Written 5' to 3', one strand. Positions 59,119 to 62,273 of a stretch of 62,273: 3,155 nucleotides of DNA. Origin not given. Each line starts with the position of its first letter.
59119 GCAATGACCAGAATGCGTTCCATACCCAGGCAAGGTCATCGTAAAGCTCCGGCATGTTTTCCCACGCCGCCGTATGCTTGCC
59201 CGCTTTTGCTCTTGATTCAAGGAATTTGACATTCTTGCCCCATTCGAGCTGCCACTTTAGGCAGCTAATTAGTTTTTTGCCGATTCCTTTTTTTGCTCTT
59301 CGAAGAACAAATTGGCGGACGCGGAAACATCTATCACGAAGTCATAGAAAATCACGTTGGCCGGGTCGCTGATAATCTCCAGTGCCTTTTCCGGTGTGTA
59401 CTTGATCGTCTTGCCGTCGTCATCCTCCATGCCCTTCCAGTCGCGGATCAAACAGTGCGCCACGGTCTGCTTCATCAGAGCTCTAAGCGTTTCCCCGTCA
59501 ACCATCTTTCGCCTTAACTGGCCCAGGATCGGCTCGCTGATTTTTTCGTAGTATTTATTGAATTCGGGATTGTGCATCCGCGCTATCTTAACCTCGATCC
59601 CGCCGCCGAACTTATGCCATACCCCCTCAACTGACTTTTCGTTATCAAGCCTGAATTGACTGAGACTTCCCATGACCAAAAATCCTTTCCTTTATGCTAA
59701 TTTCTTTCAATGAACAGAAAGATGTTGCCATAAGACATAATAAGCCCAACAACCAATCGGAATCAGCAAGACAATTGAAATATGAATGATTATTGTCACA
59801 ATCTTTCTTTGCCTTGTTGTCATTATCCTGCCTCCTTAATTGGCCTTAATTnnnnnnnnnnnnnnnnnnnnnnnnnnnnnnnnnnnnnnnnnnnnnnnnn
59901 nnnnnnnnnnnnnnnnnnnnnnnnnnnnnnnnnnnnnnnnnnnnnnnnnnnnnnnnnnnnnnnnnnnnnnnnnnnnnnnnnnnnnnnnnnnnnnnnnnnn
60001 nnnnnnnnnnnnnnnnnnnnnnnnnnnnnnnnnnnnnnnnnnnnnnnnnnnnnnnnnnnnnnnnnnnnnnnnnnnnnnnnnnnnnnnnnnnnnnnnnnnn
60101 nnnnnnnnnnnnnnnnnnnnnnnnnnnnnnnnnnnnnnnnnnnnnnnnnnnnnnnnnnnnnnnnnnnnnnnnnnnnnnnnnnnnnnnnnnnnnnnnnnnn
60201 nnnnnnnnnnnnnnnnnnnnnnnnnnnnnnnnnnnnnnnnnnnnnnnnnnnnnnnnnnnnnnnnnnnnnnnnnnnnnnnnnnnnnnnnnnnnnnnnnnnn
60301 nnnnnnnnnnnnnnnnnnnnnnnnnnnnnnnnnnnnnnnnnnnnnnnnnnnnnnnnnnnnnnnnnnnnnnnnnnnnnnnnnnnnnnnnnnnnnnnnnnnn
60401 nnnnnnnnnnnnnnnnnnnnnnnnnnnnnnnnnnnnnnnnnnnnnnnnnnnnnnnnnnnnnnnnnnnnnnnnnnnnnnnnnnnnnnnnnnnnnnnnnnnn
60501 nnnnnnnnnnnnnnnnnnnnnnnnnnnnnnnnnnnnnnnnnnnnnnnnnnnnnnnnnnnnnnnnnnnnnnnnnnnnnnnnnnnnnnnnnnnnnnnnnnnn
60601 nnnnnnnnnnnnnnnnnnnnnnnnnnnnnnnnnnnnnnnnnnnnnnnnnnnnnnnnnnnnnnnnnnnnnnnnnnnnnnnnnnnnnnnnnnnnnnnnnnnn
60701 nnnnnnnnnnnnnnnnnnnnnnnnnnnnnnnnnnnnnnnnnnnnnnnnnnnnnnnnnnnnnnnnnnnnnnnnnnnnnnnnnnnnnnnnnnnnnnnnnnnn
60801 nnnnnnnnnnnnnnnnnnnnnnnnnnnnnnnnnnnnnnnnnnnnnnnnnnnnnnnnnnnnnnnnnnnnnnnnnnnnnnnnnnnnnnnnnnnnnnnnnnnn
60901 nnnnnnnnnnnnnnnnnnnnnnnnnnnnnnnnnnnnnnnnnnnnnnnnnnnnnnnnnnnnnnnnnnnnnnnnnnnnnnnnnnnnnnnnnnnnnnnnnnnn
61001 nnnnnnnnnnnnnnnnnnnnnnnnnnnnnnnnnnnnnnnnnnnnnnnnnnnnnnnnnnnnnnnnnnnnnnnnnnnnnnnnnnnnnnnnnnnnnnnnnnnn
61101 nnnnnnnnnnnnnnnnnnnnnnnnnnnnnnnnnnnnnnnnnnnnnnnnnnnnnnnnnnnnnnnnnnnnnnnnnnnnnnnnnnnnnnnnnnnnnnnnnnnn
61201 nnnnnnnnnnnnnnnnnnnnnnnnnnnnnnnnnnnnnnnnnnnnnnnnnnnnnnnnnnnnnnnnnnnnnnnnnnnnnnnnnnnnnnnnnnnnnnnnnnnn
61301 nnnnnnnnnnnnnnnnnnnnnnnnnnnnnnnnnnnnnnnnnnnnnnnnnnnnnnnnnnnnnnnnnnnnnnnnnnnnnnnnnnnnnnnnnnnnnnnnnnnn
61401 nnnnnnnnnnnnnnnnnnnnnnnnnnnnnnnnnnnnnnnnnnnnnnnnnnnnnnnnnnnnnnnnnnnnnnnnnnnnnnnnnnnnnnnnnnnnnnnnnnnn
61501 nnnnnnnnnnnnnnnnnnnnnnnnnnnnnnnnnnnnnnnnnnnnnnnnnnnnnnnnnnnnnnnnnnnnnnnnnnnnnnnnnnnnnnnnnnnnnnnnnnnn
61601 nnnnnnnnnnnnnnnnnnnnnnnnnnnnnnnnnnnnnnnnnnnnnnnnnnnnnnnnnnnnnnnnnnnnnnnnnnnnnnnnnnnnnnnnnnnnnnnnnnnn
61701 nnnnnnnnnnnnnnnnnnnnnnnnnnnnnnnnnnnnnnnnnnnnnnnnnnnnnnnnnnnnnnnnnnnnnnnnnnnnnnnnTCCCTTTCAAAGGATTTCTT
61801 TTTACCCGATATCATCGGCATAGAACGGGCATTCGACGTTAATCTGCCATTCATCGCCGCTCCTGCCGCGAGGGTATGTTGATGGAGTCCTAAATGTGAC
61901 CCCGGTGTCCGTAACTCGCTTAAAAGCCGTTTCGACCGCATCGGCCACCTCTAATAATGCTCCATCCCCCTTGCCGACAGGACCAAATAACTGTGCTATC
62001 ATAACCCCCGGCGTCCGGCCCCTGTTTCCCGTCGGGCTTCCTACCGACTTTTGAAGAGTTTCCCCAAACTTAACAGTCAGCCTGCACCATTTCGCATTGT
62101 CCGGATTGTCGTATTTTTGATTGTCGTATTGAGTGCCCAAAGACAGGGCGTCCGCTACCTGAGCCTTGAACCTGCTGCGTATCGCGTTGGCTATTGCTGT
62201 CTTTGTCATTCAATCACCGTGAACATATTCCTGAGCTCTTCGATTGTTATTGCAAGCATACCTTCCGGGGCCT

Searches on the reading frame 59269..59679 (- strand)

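Call 20: search_protein_families(library=phrogs, proteins=[window:59269-59679:-], max_evalue=0.001)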
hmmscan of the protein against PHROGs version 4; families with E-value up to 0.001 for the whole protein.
window:59269-59679:- (136 aa): 2 families
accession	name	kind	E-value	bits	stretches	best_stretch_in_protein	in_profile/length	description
phrog_313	-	tail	1.2e-19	72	1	3-136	12-148/258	Tail assembly chaperone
phrog_8233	-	tail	2.7e-13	51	1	3-136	5-140/271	tail assembly chaperone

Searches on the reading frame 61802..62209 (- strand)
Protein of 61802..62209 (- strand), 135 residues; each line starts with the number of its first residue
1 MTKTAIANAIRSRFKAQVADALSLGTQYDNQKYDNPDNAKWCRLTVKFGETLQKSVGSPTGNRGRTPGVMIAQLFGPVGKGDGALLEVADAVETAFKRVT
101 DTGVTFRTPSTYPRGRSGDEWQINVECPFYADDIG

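Call 20: search_protein_families(library=phrogs, proteins=[window:61802-62209:-], max_evalue=0.001)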
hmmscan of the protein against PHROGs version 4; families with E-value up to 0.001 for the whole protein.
window:61802-62209:- (135 aa): 1 family
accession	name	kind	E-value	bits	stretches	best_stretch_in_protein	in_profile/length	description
phrog_179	-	connector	1.8e-27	96.8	1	1-134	16-151/162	tail terminator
